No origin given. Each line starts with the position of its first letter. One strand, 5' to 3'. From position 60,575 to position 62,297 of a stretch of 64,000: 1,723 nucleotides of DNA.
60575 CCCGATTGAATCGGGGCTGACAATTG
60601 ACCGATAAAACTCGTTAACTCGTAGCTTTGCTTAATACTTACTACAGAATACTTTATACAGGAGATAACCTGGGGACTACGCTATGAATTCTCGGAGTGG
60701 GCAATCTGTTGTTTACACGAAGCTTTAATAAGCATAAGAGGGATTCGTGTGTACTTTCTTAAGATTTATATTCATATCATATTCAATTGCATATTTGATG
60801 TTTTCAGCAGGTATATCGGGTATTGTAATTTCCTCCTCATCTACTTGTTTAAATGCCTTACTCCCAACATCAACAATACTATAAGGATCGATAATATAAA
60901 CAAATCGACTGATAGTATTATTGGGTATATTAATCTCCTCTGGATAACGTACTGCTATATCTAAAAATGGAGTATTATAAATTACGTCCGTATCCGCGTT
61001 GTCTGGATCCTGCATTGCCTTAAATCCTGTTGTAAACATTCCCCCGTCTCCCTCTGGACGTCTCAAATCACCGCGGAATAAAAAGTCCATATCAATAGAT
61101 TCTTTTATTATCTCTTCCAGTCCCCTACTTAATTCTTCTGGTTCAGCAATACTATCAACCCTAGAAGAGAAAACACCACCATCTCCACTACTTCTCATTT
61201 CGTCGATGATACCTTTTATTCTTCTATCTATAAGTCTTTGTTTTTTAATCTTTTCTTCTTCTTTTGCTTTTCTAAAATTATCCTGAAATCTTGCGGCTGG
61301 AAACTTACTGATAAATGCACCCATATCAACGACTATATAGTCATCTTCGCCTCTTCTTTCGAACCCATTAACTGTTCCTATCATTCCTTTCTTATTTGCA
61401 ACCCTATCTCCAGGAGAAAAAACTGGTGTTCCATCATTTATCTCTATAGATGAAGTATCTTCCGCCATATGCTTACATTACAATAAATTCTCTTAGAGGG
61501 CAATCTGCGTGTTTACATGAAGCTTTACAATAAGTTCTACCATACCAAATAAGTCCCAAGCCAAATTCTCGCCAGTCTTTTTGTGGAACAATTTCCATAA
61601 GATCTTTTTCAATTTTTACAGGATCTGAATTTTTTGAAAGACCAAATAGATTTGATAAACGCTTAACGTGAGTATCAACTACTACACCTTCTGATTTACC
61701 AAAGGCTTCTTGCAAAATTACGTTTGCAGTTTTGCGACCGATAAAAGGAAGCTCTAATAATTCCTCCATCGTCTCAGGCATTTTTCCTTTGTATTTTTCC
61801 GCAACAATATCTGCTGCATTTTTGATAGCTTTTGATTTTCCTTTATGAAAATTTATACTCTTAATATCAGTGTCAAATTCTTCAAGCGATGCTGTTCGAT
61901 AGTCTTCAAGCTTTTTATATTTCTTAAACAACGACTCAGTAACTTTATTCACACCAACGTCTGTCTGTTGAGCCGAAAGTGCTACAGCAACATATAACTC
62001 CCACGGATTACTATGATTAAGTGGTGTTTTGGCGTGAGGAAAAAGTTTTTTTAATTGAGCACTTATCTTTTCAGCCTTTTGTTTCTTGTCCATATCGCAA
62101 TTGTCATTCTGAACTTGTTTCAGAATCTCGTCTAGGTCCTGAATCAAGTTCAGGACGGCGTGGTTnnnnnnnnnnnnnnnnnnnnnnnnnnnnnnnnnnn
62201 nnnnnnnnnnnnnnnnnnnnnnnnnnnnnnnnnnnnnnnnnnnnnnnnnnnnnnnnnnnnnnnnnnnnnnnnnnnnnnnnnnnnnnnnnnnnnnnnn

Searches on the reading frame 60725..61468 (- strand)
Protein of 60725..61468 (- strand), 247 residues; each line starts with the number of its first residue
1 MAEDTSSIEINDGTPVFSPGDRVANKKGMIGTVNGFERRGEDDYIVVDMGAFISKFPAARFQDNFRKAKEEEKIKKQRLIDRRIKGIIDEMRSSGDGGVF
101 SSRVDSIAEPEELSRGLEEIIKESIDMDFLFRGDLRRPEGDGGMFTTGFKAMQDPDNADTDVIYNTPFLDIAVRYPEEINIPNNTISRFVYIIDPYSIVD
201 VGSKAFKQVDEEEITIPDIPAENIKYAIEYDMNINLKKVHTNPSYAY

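Call 26: search_protein_families(library=pfam, proteins=[window:60725-61468:-], max_evalue=0.001)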
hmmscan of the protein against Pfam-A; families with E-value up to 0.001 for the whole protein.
window:60725-61468:- (247 aa): 0 families

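Call 64: find_encoding_contigs(protein=window:60725-61468:-, flank=10000, max_places=1)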
Protein window:60725-61468:- (247 aa): 2 contigs read that carry it; 1 place shown.
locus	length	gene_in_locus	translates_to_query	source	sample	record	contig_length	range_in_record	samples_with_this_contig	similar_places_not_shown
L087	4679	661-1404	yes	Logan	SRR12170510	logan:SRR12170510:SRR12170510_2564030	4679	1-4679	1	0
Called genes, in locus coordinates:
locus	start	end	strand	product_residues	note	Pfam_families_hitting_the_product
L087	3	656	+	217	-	?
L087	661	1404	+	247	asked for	-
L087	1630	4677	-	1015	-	?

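Call 65: find_encoding_contigs(protein=window:60725-61468:-, flank=10000, max_places=3)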
Protein window:60725-61468:- (247 aa): 2 contigs read that carry it; 1 place shown.
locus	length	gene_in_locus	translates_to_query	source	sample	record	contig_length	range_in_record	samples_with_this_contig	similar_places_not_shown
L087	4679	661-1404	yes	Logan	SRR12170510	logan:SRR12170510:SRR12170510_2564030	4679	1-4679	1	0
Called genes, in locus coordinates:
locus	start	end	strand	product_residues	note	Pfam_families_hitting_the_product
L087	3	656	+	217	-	?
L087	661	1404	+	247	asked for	-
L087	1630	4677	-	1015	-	?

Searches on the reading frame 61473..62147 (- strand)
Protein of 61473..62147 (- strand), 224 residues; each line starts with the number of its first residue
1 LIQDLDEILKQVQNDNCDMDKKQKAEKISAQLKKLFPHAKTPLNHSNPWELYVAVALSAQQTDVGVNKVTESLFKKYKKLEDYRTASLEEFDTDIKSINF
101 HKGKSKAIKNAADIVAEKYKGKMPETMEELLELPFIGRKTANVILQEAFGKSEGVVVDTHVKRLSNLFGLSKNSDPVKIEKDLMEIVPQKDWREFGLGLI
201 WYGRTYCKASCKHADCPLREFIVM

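Call 26: search_protein_families(library=pfam, proteins=[window:61473-62147:-], max_evalue=0.001)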
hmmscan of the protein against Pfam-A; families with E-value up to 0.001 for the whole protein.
window:61473-62147:- (224 aa): 2 families
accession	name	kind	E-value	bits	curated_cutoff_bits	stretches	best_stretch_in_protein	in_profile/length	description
PF00730.31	HhH-GPD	-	2.4e-19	70.1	26.2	1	53-189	1-108/108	HhH-GPD superfamily base excision DNA repair protein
PF00633.29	HHH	-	3.4e-06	27.1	24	1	118-146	1-29/30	Helix-hairpin-helix motif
